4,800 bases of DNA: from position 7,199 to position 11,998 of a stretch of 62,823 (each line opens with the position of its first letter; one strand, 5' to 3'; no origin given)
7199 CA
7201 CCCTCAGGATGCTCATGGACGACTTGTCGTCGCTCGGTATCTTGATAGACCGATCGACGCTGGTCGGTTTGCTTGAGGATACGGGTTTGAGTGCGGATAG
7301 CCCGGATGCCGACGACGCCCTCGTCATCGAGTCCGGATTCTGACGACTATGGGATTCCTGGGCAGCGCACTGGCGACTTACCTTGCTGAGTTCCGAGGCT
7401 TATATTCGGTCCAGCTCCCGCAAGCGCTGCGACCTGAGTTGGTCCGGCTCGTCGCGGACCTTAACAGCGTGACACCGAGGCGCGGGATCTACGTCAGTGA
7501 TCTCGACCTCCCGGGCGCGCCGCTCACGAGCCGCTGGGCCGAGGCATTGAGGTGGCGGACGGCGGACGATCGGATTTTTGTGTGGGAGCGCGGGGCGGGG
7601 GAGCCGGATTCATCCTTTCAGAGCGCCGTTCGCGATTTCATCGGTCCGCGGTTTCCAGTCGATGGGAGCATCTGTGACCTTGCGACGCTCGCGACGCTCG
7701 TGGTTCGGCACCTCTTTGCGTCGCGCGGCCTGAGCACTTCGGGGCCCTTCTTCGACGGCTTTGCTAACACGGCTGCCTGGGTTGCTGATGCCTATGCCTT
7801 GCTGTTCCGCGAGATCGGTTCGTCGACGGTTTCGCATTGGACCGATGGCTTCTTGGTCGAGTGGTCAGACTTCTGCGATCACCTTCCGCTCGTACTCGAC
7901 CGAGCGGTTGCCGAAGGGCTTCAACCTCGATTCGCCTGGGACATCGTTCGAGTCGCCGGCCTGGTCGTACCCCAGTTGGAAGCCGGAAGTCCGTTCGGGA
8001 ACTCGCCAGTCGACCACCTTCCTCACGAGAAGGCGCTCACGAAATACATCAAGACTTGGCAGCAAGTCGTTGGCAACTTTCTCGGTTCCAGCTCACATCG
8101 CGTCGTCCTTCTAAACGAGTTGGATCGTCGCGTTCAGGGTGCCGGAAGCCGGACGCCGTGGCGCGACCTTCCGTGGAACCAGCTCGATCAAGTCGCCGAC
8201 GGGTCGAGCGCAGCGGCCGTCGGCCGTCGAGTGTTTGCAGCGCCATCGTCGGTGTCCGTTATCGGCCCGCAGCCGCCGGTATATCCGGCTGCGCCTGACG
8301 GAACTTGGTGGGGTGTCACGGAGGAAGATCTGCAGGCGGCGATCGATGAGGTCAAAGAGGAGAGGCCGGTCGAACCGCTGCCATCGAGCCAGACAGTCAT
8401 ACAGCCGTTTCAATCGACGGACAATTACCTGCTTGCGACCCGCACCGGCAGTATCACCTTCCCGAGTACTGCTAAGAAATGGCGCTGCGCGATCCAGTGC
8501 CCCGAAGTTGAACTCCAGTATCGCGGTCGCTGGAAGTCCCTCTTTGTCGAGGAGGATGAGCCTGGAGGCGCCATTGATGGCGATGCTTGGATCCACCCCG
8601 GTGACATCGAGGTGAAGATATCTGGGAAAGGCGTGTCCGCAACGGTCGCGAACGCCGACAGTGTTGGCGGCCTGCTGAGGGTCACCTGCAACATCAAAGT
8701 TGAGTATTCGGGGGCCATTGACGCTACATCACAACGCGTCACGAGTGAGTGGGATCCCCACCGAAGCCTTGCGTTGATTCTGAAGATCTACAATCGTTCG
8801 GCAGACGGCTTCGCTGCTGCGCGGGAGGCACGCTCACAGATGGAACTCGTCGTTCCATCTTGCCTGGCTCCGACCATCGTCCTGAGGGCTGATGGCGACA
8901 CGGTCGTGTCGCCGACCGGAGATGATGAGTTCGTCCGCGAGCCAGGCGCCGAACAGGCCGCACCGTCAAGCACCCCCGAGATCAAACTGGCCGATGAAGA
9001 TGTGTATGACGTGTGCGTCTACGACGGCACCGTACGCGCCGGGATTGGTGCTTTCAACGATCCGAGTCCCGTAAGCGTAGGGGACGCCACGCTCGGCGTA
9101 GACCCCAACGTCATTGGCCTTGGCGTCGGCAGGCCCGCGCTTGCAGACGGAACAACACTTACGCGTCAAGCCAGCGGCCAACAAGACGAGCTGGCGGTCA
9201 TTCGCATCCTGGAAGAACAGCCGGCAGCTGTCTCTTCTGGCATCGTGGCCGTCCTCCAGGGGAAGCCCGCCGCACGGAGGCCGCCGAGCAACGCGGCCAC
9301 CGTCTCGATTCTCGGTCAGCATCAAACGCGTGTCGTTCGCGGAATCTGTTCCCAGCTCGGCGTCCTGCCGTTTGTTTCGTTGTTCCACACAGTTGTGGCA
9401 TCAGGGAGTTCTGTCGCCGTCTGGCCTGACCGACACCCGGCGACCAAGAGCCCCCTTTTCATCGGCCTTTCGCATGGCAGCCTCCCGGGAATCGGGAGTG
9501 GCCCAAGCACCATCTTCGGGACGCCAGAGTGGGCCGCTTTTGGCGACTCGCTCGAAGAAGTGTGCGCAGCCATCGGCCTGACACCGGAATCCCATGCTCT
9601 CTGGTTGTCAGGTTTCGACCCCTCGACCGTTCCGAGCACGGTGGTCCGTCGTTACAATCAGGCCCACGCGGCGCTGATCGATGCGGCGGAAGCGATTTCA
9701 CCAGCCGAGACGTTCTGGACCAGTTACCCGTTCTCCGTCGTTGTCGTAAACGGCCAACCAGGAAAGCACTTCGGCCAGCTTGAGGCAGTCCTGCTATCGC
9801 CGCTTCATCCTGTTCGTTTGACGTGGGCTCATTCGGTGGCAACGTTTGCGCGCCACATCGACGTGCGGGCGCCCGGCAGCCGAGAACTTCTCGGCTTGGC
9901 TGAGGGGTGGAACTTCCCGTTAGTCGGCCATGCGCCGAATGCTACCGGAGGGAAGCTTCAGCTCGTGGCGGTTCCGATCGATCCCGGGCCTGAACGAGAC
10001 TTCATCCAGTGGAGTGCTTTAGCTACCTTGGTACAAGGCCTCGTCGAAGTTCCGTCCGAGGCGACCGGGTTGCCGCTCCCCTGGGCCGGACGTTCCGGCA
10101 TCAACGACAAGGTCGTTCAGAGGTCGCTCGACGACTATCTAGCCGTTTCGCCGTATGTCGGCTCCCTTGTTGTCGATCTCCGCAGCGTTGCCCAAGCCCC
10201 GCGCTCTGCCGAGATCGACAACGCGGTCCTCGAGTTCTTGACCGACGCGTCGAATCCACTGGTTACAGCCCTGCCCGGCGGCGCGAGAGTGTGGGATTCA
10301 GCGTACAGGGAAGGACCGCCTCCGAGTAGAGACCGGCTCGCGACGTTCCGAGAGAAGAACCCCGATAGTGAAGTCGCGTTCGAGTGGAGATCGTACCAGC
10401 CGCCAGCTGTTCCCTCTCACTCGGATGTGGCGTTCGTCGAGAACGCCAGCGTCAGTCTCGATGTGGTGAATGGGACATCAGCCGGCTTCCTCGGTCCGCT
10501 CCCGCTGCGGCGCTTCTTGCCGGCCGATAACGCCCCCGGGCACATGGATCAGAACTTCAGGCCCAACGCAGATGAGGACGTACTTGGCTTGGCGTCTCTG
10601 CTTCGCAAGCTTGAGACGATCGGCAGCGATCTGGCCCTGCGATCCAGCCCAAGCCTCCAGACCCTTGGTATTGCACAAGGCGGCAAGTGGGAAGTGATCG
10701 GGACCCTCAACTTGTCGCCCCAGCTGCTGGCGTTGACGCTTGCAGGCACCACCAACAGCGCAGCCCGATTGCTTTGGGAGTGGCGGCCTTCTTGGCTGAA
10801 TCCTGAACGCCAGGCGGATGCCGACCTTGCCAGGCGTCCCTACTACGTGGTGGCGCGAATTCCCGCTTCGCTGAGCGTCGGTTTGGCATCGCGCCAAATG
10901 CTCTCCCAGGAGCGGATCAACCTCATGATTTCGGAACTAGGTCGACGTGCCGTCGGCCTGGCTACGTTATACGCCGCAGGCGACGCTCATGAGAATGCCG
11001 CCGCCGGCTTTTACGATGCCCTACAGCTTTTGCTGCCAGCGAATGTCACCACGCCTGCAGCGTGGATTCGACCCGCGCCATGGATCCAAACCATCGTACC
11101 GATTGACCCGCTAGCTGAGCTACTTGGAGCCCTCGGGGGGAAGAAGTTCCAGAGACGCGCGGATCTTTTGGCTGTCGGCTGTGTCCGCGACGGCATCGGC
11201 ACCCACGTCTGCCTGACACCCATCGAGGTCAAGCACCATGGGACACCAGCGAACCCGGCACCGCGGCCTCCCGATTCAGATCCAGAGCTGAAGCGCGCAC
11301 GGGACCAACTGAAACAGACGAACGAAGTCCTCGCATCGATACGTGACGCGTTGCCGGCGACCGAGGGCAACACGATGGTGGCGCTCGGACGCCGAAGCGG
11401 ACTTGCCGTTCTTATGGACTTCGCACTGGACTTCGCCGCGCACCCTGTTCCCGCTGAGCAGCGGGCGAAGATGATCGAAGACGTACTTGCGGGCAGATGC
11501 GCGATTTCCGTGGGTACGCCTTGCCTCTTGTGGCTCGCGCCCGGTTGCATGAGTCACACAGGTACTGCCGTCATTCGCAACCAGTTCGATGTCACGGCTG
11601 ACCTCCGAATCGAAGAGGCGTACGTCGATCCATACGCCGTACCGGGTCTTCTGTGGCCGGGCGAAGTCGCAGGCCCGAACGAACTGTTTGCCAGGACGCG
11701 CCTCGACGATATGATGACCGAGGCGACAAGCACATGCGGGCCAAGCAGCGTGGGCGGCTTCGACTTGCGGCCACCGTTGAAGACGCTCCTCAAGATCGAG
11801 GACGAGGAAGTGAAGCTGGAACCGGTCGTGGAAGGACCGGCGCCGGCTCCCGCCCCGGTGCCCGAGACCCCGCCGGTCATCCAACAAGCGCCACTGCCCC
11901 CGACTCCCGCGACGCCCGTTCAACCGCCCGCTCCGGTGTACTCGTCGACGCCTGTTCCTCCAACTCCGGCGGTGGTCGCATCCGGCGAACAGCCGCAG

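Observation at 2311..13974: Five-gene operon pairing a 5mC methyltransferase with a DptFGH-like triad (P-loop NTPase, unknown protein, 1,947-aa nuclease/ATPase giant) and a mismatch glycosylase: candidate new modification-coupled defence system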

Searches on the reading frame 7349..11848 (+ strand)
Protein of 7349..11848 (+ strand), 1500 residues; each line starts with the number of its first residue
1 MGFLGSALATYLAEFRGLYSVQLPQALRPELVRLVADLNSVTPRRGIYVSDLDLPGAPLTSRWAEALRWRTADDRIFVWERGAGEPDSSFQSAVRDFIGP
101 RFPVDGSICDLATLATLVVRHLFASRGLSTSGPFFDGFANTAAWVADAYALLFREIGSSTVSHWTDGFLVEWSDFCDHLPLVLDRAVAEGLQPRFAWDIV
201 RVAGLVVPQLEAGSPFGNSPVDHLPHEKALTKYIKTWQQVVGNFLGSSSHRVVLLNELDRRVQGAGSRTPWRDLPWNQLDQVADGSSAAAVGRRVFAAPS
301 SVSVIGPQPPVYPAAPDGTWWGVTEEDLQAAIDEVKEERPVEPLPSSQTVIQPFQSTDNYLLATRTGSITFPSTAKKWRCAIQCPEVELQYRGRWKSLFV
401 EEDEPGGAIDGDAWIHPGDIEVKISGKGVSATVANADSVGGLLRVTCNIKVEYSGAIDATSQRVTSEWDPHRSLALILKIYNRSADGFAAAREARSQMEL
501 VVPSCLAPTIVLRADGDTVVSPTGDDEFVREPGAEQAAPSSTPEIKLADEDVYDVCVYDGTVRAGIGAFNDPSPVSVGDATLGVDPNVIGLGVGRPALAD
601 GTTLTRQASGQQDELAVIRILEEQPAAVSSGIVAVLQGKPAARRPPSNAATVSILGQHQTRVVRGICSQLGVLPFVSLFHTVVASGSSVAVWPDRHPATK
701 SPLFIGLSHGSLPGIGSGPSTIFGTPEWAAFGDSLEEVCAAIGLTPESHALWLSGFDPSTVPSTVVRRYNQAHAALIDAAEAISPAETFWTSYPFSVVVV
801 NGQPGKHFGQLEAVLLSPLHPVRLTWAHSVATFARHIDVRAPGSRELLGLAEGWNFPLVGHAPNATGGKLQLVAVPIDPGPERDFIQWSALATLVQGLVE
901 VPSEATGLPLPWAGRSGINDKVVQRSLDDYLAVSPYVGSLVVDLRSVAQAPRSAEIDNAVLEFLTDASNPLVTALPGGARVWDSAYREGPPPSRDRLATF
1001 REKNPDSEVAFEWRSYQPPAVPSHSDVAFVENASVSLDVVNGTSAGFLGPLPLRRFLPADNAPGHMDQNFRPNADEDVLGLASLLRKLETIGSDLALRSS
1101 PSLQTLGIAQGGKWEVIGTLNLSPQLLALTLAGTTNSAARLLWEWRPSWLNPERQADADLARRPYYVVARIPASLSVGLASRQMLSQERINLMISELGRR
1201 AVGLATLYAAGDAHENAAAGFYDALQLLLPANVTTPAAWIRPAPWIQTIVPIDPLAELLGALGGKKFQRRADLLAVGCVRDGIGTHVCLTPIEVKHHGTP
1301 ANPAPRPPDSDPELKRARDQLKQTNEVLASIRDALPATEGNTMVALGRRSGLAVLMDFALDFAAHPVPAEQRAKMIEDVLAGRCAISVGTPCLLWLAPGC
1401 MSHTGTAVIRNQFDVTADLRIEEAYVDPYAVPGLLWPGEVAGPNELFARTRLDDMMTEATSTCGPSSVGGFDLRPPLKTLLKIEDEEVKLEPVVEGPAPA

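Call 34: search_protein_families(library=ncbifam, proteins=[window:7349-11848:+], max_evalue=10)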
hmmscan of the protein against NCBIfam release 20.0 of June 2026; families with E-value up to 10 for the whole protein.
window:7349-11848:+ (1500 aa): 0 families

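Call 84: predict_structure(alignment_id=A7)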
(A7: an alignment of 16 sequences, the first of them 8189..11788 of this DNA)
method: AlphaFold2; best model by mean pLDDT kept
length: 1200 residues; sequences in the alignment: 16
mean_pLDDT: 73.4   pTM: 0.62
mean pLDDT of the five models: 73.4, 71.2, 61.7, 60.6, 56.6
residues with pLDDT >= 90: 103; 70-90: 689; 50-70: 292; < 50: 116
segments of 3 or more residues with pLDDT < 50: 1-44, 342-348, 409-429, 634-637, 838-841, 865-885, 1134-1137
pLDDT, mean of each block of 10 residues (from residue 1): 34 36 29 34 48 68 81 73 89 78 90 86 84 90 88 89 90 84 83 91 84 89 89 79 84 81 79 87 84 83 83 83 78 80 49 71 61 81 79 71 67 35 43 67 87 90 79 83 92 92 87 88 73 89 88 77 65 62 77 70 73 74 73 54 72 69 71 70 74 73 74 69 60 74 74 60 57 60 52 68 80 57 58 61 57 55 48 33 51 74 83 76 64 73 86 73 80 79 79 89 87 82 76 85 90 69 81 82 73 81 87 85 63 55 86 84 82 85 68 76
secondary structure, 60 per line:
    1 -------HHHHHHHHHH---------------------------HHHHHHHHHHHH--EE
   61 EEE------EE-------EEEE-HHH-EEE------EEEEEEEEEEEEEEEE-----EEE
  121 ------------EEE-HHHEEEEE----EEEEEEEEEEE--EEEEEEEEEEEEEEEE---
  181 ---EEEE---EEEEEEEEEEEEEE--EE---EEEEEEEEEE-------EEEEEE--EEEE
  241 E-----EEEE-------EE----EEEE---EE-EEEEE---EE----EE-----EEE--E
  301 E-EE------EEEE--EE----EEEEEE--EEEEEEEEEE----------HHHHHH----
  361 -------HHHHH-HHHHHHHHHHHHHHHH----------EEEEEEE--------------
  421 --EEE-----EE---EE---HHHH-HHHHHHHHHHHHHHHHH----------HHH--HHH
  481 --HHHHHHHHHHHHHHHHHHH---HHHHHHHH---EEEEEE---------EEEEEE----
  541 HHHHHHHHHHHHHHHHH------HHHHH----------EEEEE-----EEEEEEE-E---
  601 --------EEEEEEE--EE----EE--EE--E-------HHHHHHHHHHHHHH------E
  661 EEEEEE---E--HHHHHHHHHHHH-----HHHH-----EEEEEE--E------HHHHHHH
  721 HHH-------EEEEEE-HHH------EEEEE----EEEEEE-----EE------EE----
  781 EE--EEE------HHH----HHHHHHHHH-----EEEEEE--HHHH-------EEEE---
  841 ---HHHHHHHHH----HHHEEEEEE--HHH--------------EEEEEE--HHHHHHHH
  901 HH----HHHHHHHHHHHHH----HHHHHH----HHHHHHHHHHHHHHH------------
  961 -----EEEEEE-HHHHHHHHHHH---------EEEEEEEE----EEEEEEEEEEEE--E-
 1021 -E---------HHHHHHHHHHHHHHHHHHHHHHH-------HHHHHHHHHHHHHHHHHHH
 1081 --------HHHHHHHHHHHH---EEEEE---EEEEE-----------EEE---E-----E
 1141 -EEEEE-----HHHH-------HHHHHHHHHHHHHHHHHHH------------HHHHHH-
elements in order (helices of 4 or more, strands of 3 or more residues): H8-17 H45-56 E59-63 E79-82 E88-90 E97-112 E118-120 E133-135 E140-144 E149-159 E162-177 E184-187 E191-204 E212-221 E229-234 E237-241 E247-250 E264-267 E274-278 E295-297 E311-314 E323-328 E331-340 H351-356 H368-372 H374-389 E400-406 E423-425 H441-444 H446-462 H483-501 H505-512 E516-521 E531-536 H541-557 H564-568 E579-583 E589-595 E609-615 H640-653 E660-666 H673-684 H690-693 E699-704 H714-723 E731-736 E747-751 E756-761 E785-787 H801-809 E815-820 H823-826 E834-837 H844-852 E860-865 E885-890 H893-902 H907-919 H924-929 H934-948 E966-971 H973-983 E993-1000 E1005-1016 H1032-1054 H1062-1080 H1089-1100 E1104-1108 E1112-1116 E1128-1130 E1142-1146 H1152-1155 H1163-1181 H1194-1199

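Call 88: fold_search(model_id=the predicted structure, library=pdb)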
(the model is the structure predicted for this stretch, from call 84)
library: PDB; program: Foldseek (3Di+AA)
matches with E <= 10: 899; with E <= 0.001: 0
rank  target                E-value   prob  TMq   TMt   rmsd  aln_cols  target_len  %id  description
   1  7eeb_H                1.5e-03  0.44  0.07  0.08  18.8       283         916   11  Structure of the CatSpermasome (released 2021-07-28)
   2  3irz                  5.0e-03  0.14  0.04  0.09  19.7       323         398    8  Crystal structure of functional region of UafA from Staphylococcus saprophyticus in P212121 form (released 2010-09-08)
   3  4nca_A                8.3e-03  0.05  0.05  0.07  31.7       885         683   10  Structure of Thermus thermophilus Argonaute bound to guide DNA 19-mer and target DNA in the presence of Mg2+ (released 2014-01-15)
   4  4n2m                  1.5e-02  0.14  0.05  0.09  19.8       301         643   12  Crystal structure of Protein Arginine Deiminase 2 (E354A, 0 mM Ca2+) (released 2015-02-04)
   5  8jmw_A                1.5e-02  0.57  0.07  0.12  14.8       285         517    9  Fibril form of serine peptidase Vpr (released 2023-12-06)
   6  8bz5_A                2.0e-02  0.41  0.08  0.13  16.1       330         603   12  Crystal structure of the L. monocytogenes RmlT in complex with HEPES (released 2023-12-27)
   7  8wwq_A                2.7e-02  0.90  0.06  0.16   8.1       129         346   10  geniposidic acid O-methyltransferase complexed with SAH and geniposidic acid (released 2024-10-30)
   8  9gzk_E                2.8e-02  0.35  0.08  0.13  16.1       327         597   12  Crystal structure of the L. monocytogenes RmlT in complex with 4-RboP-(CH2)6NH2 (released 2024-12-18)
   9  8bz5_D                2.8e-02  0.16  0.07  0.10  16.5       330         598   11  Crystal structure of the L. monocytogenes RmlT in complex with HEPES (released 2023-12-27)
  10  2eg5_G                3.3e-02  1.00  0.08  0.24   4.7       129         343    8  The structure of xanthosine methyltransferase (released 2007-05-01)
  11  8wwq_B                3.5e-02  0.69  0.06  0.16   9.0       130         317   12  geniposidic acid O-methyltransferase complexed with SAH and geniposidic acid (released 2024-10-30)
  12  8bz4_B                3.7e-02  0.21  0.07  0.12  18.4       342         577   11  Crystal structure of the apo form of the L. monocytogenes RmlT (released 2023-12-27)
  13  4fom_A                3.7e-02  0.16  0.05  0.15  21.1       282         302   10  Crystal structure of human nectin-3 full ectodomain (D1-D3) (released 2012-08-22)
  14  4n2k                  3.7e-02  0.09  0.05  0.08  20.1       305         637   13  Crystal structure of Protein Arginine Deiminase 2 (Q350A, 0 mM Ca2+) (released 2015-02-04)
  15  4nca_B                3.7e-02  0.04  0.05  0.07  29.1       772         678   10  Structure of Thermus thermophilus Argonaute bound to guide DNA 19-mer and target DNA in the presence of Mg2+ (released 2014-01-15)
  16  2eg5_A                4.5e-02  0.99  0.08  0.24   4.7       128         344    8  The structure of xanthosine methyltransferase (released 2007-05-01)
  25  2eg5_E                7.1e-02  0.98  0.07  0.23   5.5       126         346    7  The structure of xanthosine methyltransferase (released 2007-05-01)
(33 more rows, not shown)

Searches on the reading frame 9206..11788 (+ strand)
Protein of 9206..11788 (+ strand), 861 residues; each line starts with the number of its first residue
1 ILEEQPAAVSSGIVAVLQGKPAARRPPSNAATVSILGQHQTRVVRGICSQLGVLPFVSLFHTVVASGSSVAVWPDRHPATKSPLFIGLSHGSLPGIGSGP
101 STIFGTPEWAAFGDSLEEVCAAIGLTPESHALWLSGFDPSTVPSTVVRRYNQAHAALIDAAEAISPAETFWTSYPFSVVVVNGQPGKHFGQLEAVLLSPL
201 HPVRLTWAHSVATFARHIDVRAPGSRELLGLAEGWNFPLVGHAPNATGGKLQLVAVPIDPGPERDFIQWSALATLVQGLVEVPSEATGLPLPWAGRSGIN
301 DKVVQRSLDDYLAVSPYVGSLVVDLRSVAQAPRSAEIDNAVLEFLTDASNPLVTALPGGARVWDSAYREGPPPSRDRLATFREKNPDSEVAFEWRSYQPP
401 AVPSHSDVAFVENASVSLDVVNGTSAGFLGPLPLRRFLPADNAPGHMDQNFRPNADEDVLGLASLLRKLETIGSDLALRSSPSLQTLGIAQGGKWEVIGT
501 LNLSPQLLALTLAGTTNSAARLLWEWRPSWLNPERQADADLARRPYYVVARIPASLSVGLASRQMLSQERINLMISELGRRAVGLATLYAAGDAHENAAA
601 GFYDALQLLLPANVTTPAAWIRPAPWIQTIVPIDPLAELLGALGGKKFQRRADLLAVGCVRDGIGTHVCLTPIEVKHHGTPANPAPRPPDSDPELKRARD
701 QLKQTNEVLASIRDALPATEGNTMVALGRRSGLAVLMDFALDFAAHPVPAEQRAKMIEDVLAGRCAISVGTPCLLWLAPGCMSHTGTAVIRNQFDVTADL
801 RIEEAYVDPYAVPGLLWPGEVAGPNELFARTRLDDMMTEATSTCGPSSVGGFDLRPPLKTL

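Call 50: find_homologous_proteins(query=A5, max_evalue=0.01)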
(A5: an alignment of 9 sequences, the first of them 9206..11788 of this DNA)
Query A5 (9 sequences) (861 aa, profile of the alignment): 10 proteins with E <= 0.01 among 8000 candidates.
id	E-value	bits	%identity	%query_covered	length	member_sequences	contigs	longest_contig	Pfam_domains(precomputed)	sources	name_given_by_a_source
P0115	0.0e+0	1287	43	97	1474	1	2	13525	-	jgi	jgi:DNA helicase HerA-like ATPase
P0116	0.0e+0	1268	44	97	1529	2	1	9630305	-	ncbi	ncbi:hypothetical protein [Bradyrhizobium sp. USDA 3315]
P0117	0.0e+0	1217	43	87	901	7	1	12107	-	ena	-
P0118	0.0e+0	1159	45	93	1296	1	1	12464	-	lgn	-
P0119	0.0e+0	1102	45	82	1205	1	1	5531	-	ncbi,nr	ncbi:MAG: hypothetical protein KY475_17550 [Planctomycetes bacterium]|nr:hypothetical protein [Planc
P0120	0.0e+0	1018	44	75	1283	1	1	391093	-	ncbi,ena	-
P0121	2.3e-277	941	46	78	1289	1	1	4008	-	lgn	-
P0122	8.6e-207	707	61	55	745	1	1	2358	-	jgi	jgi:hypothetical protein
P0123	1.9e-201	689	73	55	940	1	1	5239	-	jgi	jgi:hypothetical protein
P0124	3.2e-65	239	42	24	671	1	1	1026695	-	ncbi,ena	-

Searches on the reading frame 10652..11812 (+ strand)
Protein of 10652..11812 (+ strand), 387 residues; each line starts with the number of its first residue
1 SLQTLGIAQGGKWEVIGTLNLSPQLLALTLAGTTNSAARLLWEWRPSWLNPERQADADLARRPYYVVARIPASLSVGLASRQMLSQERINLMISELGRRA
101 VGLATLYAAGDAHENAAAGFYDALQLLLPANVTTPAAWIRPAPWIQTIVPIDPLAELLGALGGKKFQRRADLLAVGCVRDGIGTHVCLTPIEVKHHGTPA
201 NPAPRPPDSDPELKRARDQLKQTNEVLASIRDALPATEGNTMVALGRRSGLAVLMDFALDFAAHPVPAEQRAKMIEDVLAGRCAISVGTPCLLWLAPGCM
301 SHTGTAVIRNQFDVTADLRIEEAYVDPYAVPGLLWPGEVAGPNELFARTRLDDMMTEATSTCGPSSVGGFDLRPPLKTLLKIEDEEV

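Call 108: search_solved_structures(query=A9, max_evalue=10, show_alignments=2)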
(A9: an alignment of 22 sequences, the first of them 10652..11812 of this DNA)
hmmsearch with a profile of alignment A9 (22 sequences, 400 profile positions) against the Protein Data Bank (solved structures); distinct sequences matched with E-value up to 10: 1.
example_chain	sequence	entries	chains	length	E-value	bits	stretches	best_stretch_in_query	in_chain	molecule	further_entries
9gn5_A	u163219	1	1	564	0.15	14.3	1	215-309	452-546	EpxF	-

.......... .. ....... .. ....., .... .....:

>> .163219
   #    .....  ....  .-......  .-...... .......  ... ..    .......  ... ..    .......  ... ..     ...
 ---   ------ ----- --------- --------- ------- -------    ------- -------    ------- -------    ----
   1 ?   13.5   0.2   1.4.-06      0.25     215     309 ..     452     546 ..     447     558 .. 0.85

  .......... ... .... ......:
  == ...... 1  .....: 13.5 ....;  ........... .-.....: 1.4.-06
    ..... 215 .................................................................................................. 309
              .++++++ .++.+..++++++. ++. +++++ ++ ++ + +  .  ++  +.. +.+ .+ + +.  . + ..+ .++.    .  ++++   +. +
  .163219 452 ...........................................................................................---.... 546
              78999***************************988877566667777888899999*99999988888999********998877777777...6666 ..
